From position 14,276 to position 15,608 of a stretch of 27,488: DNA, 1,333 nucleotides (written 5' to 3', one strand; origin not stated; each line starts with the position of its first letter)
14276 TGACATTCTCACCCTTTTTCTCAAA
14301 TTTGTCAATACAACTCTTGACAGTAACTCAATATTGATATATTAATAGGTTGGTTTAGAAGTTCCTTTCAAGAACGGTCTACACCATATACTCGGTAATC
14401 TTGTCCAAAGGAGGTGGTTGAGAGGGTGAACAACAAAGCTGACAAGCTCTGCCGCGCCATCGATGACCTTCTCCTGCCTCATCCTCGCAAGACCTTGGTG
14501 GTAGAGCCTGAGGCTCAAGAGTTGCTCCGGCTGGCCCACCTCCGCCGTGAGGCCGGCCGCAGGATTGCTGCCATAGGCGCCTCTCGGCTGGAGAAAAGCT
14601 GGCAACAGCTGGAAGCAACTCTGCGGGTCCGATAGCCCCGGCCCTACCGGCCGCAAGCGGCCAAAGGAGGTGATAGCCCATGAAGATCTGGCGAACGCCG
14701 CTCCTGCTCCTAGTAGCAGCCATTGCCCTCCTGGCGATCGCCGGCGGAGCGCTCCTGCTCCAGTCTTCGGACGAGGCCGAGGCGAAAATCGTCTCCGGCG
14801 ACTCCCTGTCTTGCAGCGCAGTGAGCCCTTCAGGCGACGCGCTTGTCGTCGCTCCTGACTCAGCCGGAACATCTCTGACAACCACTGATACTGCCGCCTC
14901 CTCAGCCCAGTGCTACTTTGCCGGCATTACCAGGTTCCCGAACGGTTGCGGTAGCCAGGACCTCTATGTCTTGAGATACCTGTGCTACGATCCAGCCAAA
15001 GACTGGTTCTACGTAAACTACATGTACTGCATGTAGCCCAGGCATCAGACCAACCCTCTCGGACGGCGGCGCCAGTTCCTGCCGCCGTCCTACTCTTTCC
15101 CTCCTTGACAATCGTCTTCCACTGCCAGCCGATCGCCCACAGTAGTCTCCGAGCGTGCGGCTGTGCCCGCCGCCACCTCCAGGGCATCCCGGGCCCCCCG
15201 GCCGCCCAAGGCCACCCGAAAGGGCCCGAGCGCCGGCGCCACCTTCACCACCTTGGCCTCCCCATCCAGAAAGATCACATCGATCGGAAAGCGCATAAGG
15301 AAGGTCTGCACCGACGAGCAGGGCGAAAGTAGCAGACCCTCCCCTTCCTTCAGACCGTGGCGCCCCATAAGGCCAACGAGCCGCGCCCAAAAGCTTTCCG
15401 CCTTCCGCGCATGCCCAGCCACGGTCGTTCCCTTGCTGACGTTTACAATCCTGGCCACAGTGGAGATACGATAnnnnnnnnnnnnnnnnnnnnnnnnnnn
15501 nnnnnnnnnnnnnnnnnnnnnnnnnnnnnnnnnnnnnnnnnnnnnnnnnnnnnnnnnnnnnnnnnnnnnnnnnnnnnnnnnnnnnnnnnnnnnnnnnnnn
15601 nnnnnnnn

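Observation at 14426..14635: Stand-alone soluble copy of the anti-sigma domain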

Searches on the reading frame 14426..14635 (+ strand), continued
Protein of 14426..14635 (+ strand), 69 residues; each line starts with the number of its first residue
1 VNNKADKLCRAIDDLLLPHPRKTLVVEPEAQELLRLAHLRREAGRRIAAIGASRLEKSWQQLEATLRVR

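Call 86: search_protein_families(library=pfam, alignment_id=A4, max_evalue=10)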
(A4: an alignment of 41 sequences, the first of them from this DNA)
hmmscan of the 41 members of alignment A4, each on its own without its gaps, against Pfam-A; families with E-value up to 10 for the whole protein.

A. member 1, seq(69 aa): 1 family
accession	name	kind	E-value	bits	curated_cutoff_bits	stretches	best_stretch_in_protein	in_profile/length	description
PF21834.1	DUF6894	-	0.12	12.9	24.1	1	23-69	10-56/69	Domain of unknown function (DUF6894)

B. families by the number of members that match (of 41 scanned): 8 families
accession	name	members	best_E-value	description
PF21834.1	DUF6894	5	0.12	Domain of unknown function (DUF6894)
PF08641.17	Mis14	4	0.054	Kinetochore protein Mis14 like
PF06020.16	Roughex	3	0.083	Drosophila roughex protein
PF00767.23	Poty_coat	2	0.056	Potyvirus coat protein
PF24414.1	DUF7547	1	0.06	Family of unknown function (DUF7547)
PF09577.15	Spore_YpjB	1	0.097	Sporulation protein YpjB (SpoYpjB)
PF23938.1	DUF7273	1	0.17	Domain of unknown function (DUF7273)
PF02845.22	CUE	1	0.83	CUE domain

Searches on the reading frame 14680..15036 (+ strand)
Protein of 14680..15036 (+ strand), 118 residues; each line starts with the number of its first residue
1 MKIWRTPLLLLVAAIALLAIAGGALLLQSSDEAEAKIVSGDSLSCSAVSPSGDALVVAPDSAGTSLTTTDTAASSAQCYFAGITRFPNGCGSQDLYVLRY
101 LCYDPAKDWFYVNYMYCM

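Call 5: search_protein_families(library=pfam, proteins=[window:14680-15036:+], max_evalue=1)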
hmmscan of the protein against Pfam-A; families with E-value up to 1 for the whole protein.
window:14680-15036:+ (118 aa): 0 families

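Call 6: search_protein_families(library=ncbifam, proteins=[window:14680-15036:+], max_evalue=1)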
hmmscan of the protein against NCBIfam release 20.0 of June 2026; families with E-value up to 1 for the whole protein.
window:14680-15036:+ (118 aa): 2 families
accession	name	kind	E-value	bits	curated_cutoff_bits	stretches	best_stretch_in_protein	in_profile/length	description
NF038083.1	CU044_5270_fam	subfamily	0.061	13.1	100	1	3-73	27-86/284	CU044_5270 family protein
NF052375.1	antisigma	equivalog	0.13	12.2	100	1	5-78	84-165/217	anti-sigma factor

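Call 94: search_solved_structures(query=window:14680-15033:+, max_evalue=10)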
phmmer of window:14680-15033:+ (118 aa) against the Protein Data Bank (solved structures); distinct sequences matched with E-value up to 10: 4.
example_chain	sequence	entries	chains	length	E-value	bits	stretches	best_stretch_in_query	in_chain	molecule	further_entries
8ap6_G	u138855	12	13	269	0.3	14.3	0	19-84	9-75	ATPTB3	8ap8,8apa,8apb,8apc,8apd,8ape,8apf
3mjf_A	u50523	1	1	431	0.88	12.8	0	46-87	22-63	Phosphoribosylamine--glycine ligase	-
3i7d_A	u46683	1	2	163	1.7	11.8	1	19-81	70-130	sugar phosphate isomerase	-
1q5f_A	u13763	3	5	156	2.7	11.2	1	30-65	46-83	PilS | Prepilin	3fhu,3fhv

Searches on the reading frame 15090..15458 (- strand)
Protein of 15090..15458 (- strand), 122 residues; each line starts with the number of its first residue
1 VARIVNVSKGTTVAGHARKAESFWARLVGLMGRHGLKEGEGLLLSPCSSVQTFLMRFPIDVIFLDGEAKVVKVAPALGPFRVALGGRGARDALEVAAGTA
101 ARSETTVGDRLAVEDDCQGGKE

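Call 5: search_protein_families(library=pfam, proteins=[window:15090-15458:-], max_evalue=1)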
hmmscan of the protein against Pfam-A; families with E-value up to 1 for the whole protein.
window:15090-15458:- (122 aa): 1 family
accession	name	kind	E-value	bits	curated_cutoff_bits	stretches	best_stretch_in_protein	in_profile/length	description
PF02643.20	DUF192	-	3e-19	69.4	27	1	18-112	4-95/96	Uncharacterized ACR, COG1430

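Call 6: search_protein_families(library=ncbifam, proteins=[window:15090-15458:-], max_evalue=1)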
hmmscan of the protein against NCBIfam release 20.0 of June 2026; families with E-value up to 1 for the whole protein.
window:15090-15458:- (122 aa): 1 family
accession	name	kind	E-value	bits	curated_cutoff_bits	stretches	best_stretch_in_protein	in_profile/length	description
NF002996.0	PRK03760.1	equivalog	3.5e-14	52.7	146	1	3-113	3-116/121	hypothetical protein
